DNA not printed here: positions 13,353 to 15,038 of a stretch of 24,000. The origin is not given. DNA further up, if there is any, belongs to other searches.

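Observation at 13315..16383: The only three TTAA-N7-TTAA (PmrA-box-like) direct repeats in the window cluster in non-coding DNA around one two-component system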

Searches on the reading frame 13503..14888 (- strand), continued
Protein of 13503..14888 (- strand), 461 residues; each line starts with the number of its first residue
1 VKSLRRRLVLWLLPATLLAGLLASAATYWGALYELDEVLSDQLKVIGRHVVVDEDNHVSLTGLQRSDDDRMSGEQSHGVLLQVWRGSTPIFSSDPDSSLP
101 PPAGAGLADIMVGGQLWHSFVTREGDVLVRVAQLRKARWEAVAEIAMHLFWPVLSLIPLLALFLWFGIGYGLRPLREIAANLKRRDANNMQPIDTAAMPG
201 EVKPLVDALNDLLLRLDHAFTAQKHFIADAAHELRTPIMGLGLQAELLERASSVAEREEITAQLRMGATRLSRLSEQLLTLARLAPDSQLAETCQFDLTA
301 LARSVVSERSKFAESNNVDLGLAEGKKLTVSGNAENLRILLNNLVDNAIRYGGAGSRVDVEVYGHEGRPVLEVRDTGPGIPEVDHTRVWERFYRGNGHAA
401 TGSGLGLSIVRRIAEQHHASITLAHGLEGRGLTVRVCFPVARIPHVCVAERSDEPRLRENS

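Call 43: find_encoding_contigs(protein=P0001, flank=10000, max_places=3)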
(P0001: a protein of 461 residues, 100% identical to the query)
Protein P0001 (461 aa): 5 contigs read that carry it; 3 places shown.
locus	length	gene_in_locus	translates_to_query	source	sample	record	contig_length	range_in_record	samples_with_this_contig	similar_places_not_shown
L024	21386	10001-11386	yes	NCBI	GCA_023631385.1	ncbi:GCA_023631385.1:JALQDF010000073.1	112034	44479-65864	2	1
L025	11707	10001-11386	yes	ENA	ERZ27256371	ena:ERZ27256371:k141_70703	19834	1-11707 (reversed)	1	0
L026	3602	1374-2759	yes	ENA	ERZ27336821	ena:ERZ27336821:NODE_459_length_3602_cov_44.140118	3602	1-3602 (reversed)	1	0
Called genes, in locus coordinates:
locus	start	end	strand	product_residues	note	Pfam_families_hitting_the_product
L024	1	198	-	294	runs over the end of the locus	PF13098:Thioredoxin_2 (weak)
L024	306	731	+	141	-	PF03625:DUF302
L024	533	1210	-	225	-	PF01292:Ni_hydr_CYTB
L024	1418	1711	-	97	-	-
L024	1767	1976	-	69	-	-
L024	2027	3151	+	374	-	PF01988:VIT1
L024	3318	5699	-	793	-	PF00690:Cation_ATPase_N, PF00122:E1-E2_ATPase, PF00702:Hydrolase, PF08282:Hydrolase_3 (faint)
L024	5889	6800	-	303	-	PF03976:PPK2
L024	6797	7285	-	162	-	PF00582:Usp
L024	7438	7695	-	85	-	PF13663:DUF4148 (weak)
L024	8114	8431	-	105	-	PF13663:DUF4148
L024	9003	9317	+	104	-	PF13663:DUF4148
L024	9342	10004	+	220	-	PF00072:Response_reg, PF00486:Trans_reg_C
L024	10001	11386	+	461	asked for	PF26769:HAMP_PhoQ, PF00512:HisKA, PF02518:HATPase_c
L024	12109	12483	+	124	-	PF07361:Cytochrom_B562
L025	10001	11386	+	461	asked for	PF26769:HAMP_PhoQ, PF00512:HisKA, PF02518:HATPase_c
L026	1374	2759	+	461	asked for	PF26769:HAMP_PhoQ, PF00512:HisKA, PF02518:HATPase_c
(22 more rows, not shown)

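Call 44: find_encoding_contigs(protein=P0040, flank=5000, max_places=2)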
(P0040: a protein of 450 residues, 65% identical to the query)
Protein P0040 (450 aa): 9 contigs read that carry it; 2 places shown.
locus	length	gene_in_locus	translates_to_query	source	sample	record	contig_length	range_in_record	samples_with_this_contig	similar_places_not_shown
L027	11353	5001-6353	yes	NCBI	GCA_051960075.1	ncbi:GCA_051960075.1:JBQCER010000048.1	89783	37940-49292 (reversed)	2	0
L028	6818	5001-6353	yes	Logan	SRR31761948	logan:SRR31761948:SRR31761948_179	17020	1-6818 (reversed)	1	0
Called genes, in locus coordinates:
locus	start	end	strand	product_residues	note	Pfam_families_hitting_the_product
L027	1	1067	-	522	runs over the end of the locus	PF07690:MFS_1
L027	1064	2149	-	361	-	PF25917:BSH_RND, PF25919:BSH_CusB, PF25954:Beta-barrel_RND_2 (weak)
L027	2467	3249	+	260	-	PF03372:Exo_endo_phos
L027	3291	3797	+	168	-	PF22381:Staph_reg_Sar_Rot (weak), PF25213:HVO_A0261_N (weak), PF01978:TrmB (weak), PF01047:MarR, PF12802:MarR_2, PF13412:HTH_24 (faint), PF13463:HTH_27 (weak)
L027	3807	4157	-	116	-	PF04076:BOF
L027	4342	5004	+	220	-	PF00072:Response_reg, PF00486:Trans_reg_C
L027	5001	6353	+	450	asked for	PF26769:HAMP_PhoQ, PF00512:HisKA, PF13581:HATPase_c_2 (weak), PF02518:HATPase_c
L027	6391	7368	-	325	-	PF04909:Amidohydro_2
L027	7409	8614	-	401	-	PF00111:Fer2, PF13085:Fer2_3 (weak), PF01799:Fer2_2, PF06240:COXG, PF10604:Polyketide_cyc2 (weak)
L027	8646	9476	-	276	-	PF00941:FAD_binding_5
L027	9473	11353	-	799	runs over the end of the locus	PF01315:Ald_Xan_dh_C, PF02738:MoCoBD_1, PF20256:MoCoBD_2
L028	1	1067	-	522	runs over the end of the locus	PF07690:MFS_1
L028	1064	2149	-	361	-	PF25917:BSH_RND, PF25919:BSH_CusB, PF25954:Beta-barrel_RND_2 (weak)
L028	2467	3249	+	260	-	PF03372:Exo_endo_phos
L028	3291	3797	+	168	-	PF22381:Staph_reg_Sar_Rot (weak), PF25213:HVO_A0261_N (weak), PF01978:TrmB (weak), PF01047:MarR, PF12802:MarR_2, PF13412:HTH_24 (faint), PF13463:HTH_27 (weak)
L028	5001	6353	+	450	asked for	PF26769:HAMP_PhoQ, PF00512:HisKA, PF13581:HATPase_c_2 (weak), PF02518:HATPase_c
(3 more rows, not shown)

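Call 45: find_encoding_contigs(protein=P0031, flank=5000, max_places=2)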
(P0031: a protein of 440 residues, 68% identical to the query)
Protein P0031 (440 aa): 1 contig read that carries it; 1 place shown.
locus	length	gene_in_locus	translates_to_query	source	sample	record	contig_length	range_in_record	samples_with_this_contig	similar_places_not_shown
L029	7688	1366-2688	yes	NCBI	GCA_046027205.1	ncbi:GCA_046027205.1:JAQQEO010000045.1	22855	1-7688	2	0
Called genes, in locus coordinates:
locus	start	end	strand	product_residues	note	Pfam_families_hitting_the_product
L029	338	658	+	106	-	PF13663:DUF4148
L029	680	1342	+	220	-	PF00072:Response_reg, PF00486:Trans_reg_C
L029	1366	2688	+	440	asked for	PF00672:HAMP (weak), PF26769:HAMP_PhoQ, PF00512:HisKA, PF13581:HATPase_c_2 (weak), PF02518:HATPase_c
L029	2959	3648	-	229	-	PF01895:PhoU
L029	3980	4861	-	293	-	PF12146:Hydrolase_4, PF00561:Abhydrolase_1 (weak), PF12697:Abhydrolase_6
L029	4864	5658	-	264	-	PF13493:DUF4118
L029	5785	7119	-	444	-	PF26769:HAMP_PhoQ (weak), PF00512:HisKA, PF13581:HATPase_c_2 (weak), PF02518:HATPase_c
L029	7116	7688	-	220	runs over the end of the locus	PF00072:Response_reg, PF00486:Trans_reg_C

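Call 46: find_encoding_contigs(protein=P0063, flank=5000, max_places=2)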
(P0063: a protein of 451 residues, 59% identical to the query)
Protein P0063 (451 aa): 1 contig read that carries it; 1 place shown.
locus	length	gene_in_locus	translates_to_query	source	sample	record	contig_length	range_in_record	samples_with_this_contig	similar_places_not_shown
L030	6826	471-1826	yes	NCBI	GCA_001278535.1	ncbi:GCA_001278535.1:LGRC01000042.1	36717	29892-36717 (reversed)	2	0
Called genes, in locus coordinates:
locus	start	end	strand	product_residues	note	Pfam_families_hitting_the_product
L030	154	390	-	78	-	-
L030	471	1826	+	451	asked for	PF26769:HAMP_PhoQ, PF00512:HisKA, PF02518:HATPase_c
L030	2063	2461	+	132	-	PF06803:DUF1232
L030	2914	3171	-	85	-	-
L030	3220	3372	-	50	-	-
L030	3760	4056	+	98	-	PF20484:DUF6723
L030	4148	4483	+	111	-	-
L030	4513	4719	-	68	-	-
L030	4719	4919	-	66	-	PF00072:Response_reg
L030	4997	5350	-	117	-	-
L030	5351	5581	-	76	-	-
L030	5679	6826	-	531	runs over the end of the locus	PF12729:4HB_MCP_1, PF00672:HAMP, PF00015:MCPsignal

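Call 50: find_encoding_contigs(protein=P0005, flank=6000, max_places=1)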
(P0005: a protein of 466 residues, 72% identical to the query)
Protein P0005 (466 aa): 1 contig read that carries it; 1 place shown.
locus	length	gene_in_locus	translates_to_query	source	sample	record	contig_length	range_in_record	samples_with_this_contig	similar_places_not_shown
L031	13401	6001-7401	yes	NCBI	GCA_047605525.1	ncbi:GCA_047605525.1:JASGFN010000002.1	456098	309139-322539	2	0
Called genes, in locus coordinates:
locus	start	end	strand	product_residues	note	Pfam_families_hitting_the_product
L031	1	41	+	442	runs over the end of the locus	PF07690:MFS_1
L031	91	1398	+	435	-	PF07690:MFS_1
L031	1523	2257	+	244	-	PF00497:SBP_bac_3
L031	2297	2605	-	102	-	-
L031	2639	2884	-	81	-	-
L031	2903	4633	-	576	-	PF07519:Tannase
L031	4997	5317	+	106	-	PF13663:DUF4148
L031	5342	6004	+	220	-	PF00072:Response_reg, PF00486:Trans_reg_C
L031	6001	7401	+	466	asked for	PF08521:2CSK_N (faint), PF26769:HAMP_PhoQ (weak), PF00512:HisKA, PF02518:HATPase_c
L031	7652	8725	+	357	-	PF04261:Dyp_perox_N, PF20628:Dyp_perox_C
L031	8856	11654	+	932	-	PF02861:Clp_N, PF02861:Clp_N, PF00004:AAA, PF23569:NBD_SMAX1, PF17871:AAA_lid_9, PF00004:AAA, PF07724:AAA_2, PF07728:AAA_5, +10 more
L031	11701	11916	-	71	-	-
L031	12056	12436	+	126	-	PF01258:zf-dskA_traR (weak)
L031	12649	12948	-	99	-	-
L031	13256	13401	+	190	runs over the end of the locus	PF13560:HTH_31, PF01381:HTH_3, PF12844:HTH_19, PF13443:HTH_26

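Call 51: find_encoding_contigs(protein=P0024, flank=6000, max_places=1)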
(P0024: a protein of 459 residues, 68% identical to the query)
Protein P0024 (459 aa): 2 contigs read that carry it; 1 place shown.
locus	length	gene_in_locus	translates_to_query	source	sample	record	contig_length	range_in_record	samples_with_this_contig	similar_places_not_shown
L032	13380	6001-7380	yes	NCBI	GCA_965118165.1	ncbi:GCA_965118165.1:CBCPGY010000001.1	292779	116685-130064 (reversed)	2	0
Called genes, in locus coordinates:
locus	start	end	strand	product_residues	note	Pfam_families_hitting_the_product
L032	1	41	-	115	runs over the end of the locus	PF02627:CMD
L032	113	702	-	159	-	-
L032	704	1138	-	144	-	PF04143:Sulf_transp (weak)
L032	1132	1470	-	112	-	PF12840:HTH_20, PF01022:HTH_5, PF12802:MarR_2 (weak)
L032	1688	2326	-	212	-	-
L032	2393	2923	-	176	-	-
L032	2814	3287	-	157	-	-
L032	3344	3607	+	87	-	-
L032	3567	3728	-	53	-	-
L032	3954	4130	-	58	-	-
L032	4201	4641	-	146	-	PF13473:Cupredoxin_1 (faint)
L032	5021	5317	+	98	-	PF13663:DUF4148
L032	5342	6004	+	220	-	PF00072:Response_reg, PF00486:Trans_reg_C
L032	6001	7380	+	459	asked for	PF26769:HAMP_PhoQ, PF00512:HisKA, PF02518:HATPase_c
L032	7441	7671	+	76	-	-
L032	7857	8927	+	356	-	PF01548:DEDD_Tnp_IS110, PF02371:Transposase_20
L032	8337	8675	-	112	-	-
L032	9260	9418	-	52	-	-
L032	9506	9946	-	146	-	PF13610:DDE_Tnp_IS240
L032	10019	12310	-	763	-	PF00122:E1-E2_ATPase, PF00702:Hydrolase, PF01814:Hemerythrin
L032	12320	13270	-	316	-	PF00582:Usp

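Call 52: find_encoding_contigs(protein=P0053, flank=6000, max_places=1)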
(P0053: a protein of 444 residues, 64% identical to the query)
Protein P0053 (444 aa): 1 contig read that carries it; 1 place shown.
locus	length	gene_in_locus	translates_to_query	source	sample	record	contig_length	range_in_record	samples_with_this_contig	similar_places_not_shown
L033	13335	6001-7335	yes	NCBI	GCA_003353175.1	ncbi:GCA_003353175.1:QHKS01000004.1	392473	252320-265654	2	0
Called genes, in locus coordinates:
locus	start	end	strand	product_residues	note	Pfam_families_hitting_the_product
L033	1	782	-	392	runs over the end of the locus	-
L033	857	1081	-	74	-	-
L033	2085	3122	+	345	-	PF00657:Lipase_GDSL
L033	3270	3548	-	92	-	-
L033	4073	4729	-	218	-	PF08241:Methyltransf_11 (weak), PF08242:Methyltransf_12 (weak), PF13649:Methyltransf_25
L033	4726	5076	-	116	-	PF04076:BOF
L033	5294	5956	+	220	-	PF00072:Response_reg, PF00486:Trans_reg_C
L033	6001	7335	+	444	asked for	PF26769:HAMP_PhoQ, PF00512:HisKA, PF13581:HATPase_c_2 (weak), PF02518:HATPase_c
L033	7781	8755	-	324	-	PF00291:PALP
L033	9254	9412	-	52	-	-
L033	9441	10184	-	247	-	PF00106:adh_short, PF08659:KR, PF23441:SDR (faint), PF13561:adh_short_C2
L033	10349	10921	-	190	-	PF09361:Phasin_2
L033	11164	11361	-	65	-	-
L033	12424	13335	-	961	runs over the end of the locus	PF25174:Beta-prop_THOC3 (faint), PF10282:Lactonase (faint), PF04185:Phosphoesterase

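Call 53: find_encoding_contigs(protein=P0108, flank=6000, max_places=1)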
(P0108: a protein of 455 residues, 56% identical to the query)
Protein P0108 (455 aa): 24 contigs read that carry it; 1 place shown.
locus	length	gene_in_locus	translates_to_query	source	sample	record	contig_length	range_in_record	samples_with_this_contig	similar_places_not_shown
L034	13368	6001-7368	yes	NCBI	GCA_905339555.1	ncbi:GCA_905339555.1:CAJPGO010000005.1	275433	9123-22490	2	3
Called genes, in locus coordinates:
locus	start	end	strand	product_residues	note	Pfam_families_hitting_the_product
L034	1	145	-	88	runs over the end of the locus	PF09926:DUF2158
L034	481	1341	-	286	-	PF13714:PEP_mutase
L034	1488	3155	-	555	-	PF00023:Ank (faint), PF12796:Ank_2 (faint), PF13637:Ank_4 (faint)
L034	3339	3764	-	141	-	PF00583:Acetyltransf_1, PF13508:Acetyltransf_7, PF13673:Acetyltransf_10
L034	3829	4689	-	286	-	PF01418:HTH_6, PF01380:SIS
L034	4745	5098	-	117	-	PF04076:BOF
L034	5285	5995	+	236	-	PF00072:Response_reg, PF00486:Trans_reg_C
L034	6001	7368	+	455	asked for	PF08521:2CSK_N (weak), PF26769:HAMP_PhoQ, PF00512:HisKA, PF13581:HATPase_c_2 (weak), PF02518:HATPase_c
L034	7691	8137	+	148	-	PF12802:MarR_2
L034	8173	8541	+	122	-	PF03992:ABM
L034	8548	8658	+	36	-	-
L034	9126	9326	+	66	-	-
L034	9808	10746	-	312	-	PF00144:Beta-lactamase, PF13354:Beta-lactamase2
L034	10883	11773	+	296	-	PF00126:HTH_1, PF03466:LysR_substrate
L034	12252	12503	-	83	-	-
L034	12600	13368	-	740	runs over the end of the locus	PF14742:GDE_N_bis, PF06202:GDE_C (weak), PF22422:MGH1-like_GH, PF17389:Bac_rhamnosid6H (weak)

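Call 62: find_related_loci(query=A3, collection=metagenome_contigs, flank=4000)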
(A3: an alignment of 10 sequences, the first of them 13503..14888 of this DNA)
Query A3 (461 aa) in metagenome_contigs; peptide patterns used: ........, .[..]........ (x = any residue, [..] = any of these).
600 stretches matched a pattern (row limit reached: there are more); 578 encode a relative of the query (tblastn E <= 1e-3); the best 80 are kept; 80 distinct loci.
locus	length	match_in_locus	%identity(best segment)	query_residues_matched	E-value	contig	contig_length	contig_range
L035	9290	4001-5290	57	14-439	2e-150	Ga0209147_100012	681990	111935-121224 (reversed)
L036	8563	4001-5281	55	13-438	1e-147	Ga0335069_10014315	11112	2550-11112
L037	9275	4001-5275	52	14-439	2e-145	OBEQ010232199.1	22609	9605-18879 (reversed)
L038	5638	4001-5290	55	14-439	4e-144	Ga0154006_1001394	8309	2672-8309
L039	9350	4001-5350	52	1-439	2e-137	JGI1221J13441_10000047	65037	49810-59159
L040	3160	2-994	60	114-439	1e-130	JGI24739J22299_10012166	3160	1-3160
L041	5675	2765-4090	43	1-445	5e-99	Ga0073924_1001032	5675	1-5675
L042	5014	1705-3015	44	2-436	1e-98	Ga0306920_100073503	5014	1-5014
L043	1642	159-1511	42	1-452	6e-98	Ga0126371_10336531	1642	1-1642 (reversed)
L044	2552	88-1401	43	2-436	2e-94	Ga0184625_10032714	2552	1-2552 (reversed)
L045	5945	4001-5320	43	2-440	9e-90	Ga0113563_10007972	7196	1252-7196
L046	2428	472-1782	42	3-436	6e-92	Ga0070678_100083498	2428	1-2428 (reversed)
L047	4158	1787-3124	43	1-441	7e-89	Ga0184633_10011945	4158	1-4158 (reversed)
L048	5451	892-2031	44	72-438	4e-88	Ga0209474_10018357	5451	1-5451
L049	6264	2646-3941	42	1-438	4e-88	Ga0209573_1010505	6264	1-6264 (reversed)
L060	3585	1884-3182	38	1-440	3e-84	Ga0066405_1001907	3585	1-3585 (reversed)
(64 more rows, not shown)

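Call 74: find_encoding_contigs(protein=P0002, flank=6000, max_places=1)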
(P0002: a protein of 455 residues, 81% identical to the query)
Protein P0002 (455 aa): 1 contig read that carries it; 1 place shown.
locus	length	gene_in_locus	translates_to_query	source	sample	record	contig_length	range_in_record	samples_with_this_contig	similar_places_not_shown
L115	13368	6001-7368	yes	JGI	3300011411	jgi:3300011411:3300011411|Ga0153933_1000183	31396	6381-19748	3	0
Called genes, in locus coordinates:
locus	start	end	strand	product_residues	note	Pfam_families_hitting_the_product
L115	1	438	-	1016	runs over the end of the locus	PF00873:ACR_tran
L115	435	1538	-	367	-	PF00364:Biotin_lipoyl (faint), PF25919:BSH_CusB (weak), PF25989:YknX_C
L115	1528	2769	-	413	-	PF02321:OEP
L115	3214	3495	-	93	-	PF13663:DUF4148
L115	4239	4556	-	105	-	PF13663:DUF4148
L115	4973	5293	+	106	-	PF13663:DUF4148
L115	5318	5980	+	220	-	PF00072:Response_reg, PF00486:Trans_reg_C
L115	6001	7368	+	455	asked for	PF26769:HAMP_PhoQ, PF00512:HisKA, PF13581:HATPase_c_2 (faint), PF02518:HATPase_c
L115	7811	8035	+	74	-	-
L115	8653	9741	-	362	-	-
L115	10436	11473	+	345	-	-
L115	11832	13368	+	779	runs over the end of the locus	PF02706:Wzz, PF23607:WZC_N, PF13807:GNVR, PF10609:ParA (faint), PF01656:CbiA (weak), PF13614:AAA_31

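Call 75: find_encoding_contigs(protein=P0010, flank=6000, max_places=1)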
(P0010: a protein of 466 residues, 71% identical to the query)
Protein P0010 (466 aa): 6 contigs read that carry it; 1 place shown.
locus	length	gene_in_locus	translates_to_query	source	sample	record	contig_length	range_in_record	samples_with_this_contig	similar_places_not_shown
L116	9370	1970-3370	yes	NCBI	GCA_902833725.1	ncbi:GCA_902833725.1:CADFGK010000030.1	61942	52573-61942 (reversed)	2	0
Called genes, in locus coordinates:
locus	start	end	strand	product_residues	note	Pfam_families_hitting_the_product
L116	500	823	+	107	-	PF13663:DUF4148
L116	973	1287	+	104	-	PF13663:DUF4148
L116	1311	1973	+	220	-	PF00072:Response_reg, PF00486:Trans_reg_C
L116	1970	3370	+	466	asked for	PF26769:HAMP_PhoQ, PF00512:HisKA, PF02518:HATPase_c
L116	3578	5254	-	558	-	PF01609:DDE_Tnp_1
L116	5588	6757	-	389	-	PF02515:CoA_transf_3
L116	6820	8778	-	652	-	PF00005:ABC_tran, PF02463:SMC_N (faint), PF13555:AAA_29 (faint), PF01926:MMR_HSR1 (faint), PF12848:ABC_tran_Xtn, PF00005:ABC_tran, PF13304:AAA_21 (weak)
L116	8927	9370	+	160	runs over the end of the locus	PF00255:GSHPx, PF00578:AhpC-TSA (faint)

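Call 78: search_protein_families(library=pfam, proteins=[L042:3177-4649:+, L006:5786-6574:-, L032:4201-4641:-, L017:2274-2516:-, L060:3308-3585:+, L115:7811-8035:+], max_evalue=0.01)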
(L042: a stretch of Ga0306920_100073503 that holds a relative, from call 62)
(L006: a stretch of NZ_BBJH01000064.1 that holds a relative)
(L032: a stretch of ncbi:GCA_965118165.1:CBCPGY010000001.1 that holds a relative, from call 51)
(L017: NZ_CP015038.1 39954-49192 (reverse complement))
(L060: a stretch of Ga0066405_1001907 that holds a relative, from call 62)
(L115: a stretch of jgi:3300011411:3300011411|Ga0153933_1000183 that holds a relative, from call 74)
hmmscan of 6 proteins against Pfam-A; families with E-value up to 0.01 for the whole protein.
L042:3177-4649:+ (490 aa): 8 families
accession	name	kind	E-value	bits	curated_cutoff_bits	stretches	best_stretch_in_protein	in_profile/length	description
PF13365.12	Trypsin_2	-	6e-37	128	27.6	1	122-255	1-144/144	Trypsin-like peptidase domain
PF13180.12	PDZ_2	-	5.3e-30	104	27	2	294-385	1-80/80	PDZ domain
PF17820.7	PDZ_6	-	1.6e-21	76.2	27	2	432-478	5-54/54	PDZ domain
PF00089.32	Trypsin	-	6.1e-21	75.7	20.6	1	123-276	28-214/220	Trypsin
PF00595.29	PDZ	-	5.8e-19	68.7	23.2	2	289-372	6-80/81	PDZ domain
PF14685.13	PDZ_Tricorn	-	4.8e-09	36.5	25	1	431-480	28-80/88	Tricorn protease PDZ domain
PF10459.15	Peptidase_S46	-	0.00011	21.4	22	0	233-256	627-650/698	Peptidase S46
PF21558.3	Pept_S41_N_bact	-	0.0034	17.7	27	0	423-457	2-36/87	Bacteroidetes, Peptidase, S41 family, N-terminal domain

L006:5786-6574:- (262 aa): 1 family
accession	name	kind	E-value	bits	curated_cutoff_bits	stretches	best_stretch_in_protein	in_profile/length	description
PF03988.17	DUF347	-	4.4e-62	206.6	28.2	4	23-71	2-50/52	Repeat of Unknown Function (DUF347)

L032:4201-4641:- (146 aa): 1 family
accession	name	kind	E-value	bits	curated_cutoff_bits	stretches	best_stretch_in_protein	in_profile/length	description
PF13473.12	Cupredoxin_1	-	2.3e-06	28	27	0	77-142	42-104/104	Cupredoxin-like domain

L017:2274-2516:- (80 aa): 0 families

L060:3308-3585:+ (92 aa): 1 family
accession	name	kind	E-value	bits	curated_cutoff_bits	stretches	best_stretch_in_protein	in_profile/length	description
PF03413.25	PepSY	-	2.1e-09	38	24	1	36-92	1-56/60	Peptidase propeptide and YPEB domain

L115:7811-8035:+ (74 aa): 0 families
